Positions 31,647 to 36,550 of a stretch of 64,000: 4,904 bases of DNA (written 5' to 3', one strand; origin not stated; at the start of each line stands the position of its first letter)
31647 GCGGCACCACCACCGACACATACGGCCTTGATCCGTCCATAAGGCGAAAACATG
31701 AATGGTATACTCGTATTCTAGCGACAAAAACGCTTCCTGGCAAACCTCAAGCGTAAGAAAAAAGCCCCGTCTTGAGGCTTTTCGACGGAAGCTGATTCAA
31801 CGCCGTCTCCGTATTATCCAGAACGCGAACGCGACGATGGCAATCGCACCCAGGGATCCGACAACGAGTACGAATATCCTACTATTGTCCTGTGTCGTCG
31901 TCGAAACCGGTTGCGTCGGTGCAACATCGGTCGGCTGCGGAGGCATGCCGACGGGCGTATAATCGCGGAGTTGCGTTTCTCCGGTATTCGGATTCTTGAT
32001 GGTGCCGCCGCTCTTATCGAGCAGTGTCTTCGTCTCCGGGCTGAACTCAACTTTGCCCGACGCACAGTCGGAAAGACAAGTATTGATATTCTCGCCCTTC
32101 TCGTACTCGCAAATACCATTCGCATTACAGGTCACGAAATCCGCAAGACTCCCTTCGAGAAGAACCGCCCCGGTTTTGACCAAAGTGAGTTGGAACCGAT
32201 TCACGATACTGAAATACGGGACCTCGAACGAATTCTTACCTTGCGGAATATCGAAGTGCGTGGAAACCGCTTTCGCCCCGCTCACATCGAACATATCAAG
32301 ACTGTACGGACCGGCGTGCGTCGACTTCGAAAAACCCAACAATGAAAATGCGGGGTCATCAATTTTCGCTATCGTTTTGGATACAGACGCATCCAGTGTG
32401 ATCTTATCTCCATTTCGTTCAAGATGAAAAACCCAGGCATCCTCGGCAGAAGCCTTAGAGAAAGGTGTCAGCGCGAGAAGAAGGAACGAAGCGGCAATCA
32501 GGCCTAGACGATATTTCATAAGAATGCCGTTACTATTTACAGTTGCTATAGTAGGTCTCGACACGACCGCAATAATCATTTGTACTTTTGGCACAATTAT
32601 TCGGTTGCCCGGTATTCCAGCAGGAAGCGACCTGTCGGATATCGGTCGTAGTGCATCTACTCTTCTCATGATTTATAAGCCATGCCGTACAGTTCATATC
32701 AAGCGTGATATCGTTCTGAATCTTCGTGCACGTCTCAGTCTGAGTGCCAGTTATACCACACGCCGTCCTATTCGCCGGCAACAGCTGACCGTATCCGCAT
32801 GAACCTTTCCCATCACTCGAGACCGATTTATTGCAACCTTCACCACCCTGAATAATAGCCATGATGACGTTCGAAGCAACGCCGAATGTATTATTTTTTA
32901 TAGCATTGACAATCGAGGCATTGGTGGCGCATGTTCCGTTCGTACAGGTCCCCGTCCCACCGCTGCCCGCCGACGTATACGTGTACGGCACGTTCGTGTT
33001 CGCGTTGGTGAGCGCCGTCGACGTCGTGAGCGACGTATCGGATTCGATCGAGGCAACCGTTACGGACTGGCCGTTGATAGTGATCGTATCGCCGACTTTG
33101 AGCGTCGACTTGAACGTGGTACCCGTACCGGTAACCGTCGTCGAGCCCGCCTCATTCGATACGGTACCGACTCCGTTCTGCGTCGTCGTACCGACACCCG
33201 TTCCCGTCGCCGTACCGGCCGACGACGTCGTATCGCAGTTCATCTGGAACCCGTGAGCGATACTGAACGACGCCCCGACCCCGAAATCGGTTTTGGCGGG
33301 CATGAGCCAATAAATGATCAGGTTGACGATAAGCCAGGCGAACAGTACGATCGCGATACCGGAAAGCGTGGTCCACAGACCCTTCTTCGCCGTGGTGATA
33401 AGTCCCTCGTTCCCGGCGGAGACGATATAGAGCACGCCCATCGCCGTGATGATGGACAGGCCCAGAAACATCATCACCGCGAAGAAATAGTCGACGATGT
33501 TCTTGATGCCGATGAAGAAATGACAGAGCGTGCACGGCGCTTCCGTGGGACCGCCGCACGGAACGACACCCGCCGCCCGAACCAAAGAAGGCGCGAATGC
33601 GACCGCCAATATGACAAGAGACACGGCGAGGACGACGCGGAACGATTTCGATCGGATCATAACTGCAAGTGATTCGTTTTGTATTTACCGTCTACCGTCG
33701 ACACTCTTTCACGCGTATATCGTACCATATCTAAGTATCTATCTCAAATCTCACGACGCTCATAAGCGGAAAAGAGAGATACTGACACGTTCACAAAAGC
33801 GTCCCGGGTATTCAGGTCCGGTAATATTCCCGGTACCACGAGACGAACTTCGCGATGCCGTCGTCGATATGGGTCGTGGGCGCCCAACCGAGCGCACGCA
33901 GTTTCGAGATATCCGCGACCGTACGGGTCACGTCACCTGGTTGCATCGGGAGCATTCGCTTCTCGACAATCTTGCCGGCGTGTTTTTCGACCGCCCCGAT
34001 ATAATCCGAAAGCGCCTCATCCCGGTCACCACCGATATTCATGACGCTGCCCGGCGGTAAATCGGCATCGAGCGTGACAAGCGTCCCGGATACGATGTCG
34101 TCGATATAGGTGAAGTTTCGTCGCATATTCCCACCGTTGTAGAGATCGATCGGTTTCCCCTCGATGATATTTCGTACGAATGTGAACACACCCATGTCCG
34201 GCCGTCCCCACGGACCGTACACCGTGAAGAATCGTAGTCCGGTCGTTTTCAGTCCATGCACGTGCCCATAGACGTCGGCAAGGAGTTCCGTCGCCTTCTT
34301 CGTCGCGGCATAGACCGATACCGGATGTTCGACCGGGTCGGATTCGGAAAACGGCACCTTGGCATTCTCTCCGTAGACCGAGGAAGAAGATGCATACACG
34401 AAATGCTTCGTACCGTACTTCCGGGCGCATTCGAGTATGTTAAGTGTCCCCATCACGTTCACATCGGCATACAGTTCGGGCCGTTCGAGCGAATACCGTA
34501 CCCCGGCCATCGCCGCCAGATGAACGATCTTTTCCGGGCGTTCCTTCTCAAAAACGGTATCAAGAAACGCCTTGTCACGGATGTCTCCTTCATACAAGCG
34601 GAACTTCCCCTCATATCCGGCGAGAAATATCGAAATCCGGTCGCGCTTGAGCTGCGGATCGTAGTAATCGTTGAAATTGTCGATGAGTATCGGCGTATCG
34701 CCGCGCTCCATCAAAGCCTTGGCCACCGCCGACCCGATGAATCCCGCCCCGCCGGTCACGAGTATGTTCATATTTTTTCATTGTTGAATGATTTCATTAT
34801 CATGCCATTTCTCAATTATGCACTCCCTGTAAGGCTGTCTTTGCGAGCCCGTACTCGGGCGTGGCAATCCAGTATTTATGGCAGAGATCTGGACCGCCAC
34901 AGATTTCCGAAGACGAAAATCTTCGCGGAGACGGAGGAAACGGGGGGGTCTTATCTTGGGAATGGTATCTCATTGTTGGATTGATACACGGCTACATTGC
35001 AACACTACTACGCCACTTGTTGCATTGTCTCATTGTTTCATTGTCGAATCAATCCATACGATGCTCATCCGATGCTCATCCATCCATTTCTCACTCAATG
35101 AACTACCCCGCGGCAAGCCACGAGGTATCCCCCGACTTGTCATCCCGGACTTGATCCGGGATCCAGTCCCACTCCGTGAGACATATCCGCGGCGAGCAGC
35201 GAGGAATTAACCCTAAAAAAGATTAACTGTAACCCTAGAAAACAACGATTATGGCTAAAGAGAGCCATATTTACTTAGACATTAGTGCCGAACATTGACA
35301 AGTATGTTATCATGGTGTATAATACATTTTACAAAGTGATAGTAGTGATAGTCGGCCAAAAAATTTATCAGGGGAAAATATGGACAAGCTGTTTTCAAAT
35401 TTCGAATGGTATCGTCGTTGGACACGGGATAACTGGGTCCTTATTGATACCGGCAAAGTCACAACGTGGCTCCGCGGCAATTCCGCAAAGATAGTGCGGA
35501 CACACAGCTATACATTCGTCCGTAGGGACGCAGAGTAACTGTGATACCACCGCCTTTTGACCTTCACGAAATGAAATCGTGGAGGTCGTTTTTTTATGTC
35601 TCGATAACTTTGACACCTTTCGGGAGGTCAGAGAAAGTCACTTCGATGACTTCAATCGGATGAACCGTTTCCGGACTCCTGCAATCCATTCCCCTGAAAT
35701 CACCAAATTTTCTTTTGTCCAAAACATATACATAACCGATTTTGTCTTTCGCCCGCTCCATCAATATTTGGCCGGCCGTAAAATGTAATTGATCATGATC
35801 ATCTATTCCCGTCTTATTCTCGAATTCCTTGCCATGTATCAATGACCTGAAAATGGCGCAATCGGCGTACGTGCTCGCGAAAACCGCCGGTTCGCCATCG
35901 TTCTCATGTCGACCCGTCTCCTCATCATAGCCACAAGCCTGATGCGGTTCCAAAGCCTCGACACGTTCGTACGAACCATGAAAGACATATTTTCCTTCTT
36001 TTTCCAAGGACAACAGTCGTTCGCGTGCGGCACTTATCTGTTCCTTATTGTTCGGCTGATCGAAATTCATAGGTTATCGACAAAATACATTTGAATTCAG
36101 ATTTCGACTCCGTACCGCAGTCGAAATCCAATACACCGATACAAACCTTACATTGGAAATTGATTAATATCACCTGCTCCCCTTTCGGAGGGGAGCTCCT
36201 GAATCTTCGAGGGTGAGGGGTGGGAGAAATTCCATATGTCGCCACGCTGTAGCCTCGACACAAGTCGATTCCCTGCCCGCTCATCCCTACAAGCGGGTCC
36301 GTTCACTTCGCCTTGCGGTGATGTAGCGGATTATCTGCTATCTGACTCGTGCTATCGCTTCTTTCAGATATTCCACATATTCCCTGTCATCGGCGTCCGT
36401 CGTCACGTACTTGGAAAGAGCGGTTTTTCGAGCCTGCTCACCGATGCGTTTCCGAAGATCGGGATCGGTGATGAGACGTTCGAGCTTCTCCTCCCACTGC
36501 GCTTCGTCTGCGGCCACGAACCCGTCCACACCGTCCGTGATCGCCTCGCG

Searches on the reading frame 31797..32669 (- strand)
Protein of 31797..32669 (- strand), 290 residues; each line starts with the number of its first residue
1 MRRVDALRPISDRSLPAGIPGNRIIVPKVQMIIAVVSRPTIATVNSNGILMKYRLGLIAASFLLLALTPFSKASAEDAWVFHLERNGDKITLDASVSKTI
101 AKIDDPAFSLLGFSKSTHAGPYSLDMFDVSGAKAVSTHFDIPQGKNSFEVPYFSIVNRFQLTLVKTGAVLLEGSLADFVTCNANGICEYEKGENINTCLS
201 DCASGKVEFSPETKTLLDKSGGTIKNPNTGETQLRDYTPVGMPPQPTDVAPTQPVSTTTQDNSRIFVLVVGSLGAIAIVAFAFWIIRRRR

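Call 10: search_protein_families(library=pfam, proteins=[window:31797-32669:-], max_evalue=0.001)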
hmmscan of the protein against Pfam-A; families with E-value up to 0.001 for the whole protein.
window:31797-32669:- (290 aa): 0 families

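Call 25: search_protein_families(library=pfam, proteins=[window:31797-32669:-], max_evalue=10)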
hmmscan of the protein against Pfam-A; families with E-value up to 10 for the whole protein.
window:31797-32669:- (290 aa): 1 family
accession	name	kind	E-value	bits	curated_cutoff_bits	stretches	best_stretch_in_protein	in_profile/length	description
PF13553.12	FIIND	-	0.26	11.4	25.8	1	74-116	84-126/131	Function to find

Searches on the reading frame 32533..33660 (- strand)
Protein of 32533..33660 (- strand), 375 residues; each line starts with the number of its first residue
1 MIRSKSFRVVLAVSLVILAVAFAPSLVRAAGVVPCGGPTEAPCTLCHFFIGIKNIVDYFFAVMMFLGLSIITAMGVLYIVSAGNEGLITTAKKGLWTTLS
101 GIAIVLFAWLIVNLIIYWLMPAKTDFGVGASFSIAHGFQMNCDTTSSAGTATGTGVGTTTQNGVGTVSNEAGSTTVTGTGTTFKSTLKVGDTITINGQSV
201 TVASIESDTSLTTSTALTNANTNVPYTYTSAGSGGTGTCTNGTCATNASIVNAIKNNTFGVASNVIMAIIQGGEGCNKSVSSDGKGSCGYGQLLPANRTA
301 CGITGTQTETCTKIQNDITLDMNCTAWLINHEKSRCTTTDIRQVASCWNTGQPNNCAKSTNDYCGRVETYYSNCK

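Call 10: search_protein_families(library=pfam, proteins=[window:32533-33660:-], max_evalue=0.001)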
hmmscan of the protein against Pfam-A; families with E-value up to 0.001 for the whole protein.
window:32533-33660:- (375 aa): 0 families

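Call 25: search_protein_families(library=pfam, proteins=[window:32533-33660:-], max_evalue=10)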
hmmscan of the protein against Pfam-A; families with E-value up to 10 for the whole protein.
window:32533-33660:- (375 aa): 4 families
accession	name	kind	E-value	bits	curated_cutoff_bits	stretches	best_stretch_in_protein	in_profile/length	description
PF18895.5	T4SS_pilin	-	0.0043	17.5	26.6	1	52-115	9-71/71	Type IV secretion system pilin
PF21827.1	New_glue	-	0.02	15.1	31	1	124-182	24-66/94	New glue protein family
PF19944.4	DUF6406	-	0.034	14.8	26.9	1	163-210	30-73/84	Family of unknown function (DUF6406)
PF20963.2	Acanthaporin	-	5.6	7.6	27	1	29-46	18-35/61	Acanthaporin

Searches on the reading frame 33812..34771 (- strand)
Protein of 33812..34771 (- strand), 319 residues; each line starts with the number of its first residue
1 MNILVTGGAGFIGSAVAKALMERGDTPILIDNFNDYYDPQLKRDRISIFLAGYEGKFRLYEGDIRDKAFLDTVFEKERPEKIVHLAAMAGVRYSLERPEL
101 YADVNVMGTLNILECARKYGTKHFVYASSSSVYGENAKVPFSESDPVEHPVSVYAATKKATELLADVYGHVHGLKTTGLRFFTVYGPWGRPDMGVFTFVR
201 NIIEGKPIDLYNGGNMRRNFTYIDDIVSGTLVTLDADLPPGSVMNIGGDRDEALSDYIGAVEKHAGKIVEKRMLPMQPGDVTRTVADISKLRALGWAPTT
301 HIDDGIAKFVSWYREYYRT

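Call 10: search_protein_families(library=pfam, proteins=[window:33812-34771:-], max_evalue=0.001)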
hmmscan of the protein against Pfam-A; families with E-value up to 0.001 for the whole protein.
window:33812-34771:- (319 aa): 9 families
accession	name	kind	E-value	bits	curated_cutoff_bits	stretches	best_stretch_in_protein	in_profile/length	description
PF01370.27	Epimerase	-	9.7e-60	202.4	20.9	1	3-247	1-240/240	NAD dependent epimerase/dehydratase family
PF16363.11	GDP_Man_Dehyd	-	1.6e-58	199.2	27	1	4-308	1-331/332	GDP-mannose 4,6 dehydratase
PF01073.25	3Beta_HSD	-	3.8e-20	72.5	22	1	4-226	1-221/280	3-beta hydroxysteroid dehydrogenase/isomerase family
PF04321.23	RmlD_sub_bind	-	5.6e-17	62.2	27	1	1-187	1-154/287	RmlD substrate binding domain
PF02719.21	Polysacc_synt_2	-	8e-16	58.5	20.2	1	3-225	1-208/293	Polysaccharide biosynthesis protein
PF07993.18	NAD_binding_4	-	3.5e-09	36.6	20.1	1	5-197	1-217/258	Male sterility protein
PF08659.16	KR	-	7.2e-06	26.5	22.6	1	3-138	3-146/180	KR domain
PF00106.31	adh_short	-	3.8e-05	23.7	26.6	1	3-119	3-122/195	short chain dehydrogenase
PF13460.12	NAD_binding_10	-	0.00019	21.8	27.2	0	7-166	1-133/184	NAD(P)H-binding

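Call 83: search_protein_families(library=ncbifam, proteins=[window:33812-34771:-], max_evalue=0.00001)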
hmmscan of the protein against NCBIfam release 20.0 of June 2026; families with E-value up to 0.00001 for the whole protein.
window:33812-34771:- (319 aa): 27 families (the best 25 are shown)
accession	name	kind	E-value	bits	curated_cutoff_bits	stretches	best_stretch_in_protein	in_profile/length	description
TIGR01179.1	galE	equivalog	5.8e-49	166.7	262.3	1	2-314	1-326/332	UDP-glucose 4-epimerase GalE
TIGR01181.1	dTDP_gluc_dehyt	equivalog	1.1e-46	159.4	365.1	1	2-315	1-313/321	dTDP-glucose 4,6-dehydratase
TIGR04180.1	EDH_00030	hypoth_equivalog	3.5e-40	137.9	475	1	3-299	1-295/297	NAD-dependent 4,6-dehydratase LegB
NF007956.0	PRK10675.1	subfamily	3.5e-37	128.3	394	1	1-194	1-190/338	UDP-glucose 4-epimerase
NF011728.1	PRK15181.1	equivalog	1.5e-33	116.3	760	1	3-316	18-340/348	Vi polysaccharide biosynthesis UDP-N-acetylglucosaminuronic acid C-4 epimerase TviC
TIGR02197.1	heptose_epim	equivalog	2.9e-33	115.4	274.6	1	3-314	1-314/316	ADP-glyceromanno-heptose 6-epimerase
NF007582.0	PRK10217.1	equivalog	2.2e-31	109.2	698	1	2-313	3-331/355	dTDP-glucose 4,6-dehydratase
NF007490.0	PRK10084.1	subfamily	1.3e-30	106.6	649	1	1-314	1-335/361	dTDP-glucose 4,6-dehydratase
TIGR02622.1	CDP_4_6_dhtase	equivalog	1.5e-21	76.9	278.45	1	2-169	6-169/352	CDP-glucose 4,6-dehydratase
NF043036.1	ErythonDh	equivalog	2.3e-21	76.4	325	1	1-203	1-198/321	D-erythronate dehydrogenase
NF008360.0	PRK11150.1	equivalog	9.5e-21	74.3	452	1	123-313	110-306/310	ADP-glyceromanno-heptose 6-epimerase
NF008872.0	PRK11908.1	equivalog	2e-20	73.1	294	1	2-315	3-337/349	bifunctional UDP-4-keto-pentose/UDP-xylose synthase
NF047922.1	GDPFucSynFcl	equivalog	2.2e-20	73.4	500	1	63-315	38-303/308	GDP-L-fucose synthase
TIGR01472.1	gmd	equivalog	1.3e-17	64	415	1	54-177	53-178/342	GDP-mannose 4,6-dehydratase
NF042422.1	oxyalk_red_OleD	equivalog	6.1e-17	62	580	1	1-240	1-220/329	2-alkyl-3-oxoalkanoate reductase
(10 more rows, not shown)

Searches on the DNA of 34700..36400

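Call 87: search_rna_families(source=window, start=34700, end=36400, threshold=evalue, max_evalue=0.1)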
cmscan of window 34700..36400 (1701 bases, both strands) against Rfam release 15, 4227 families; matches with E-value up to 0.1: 0.
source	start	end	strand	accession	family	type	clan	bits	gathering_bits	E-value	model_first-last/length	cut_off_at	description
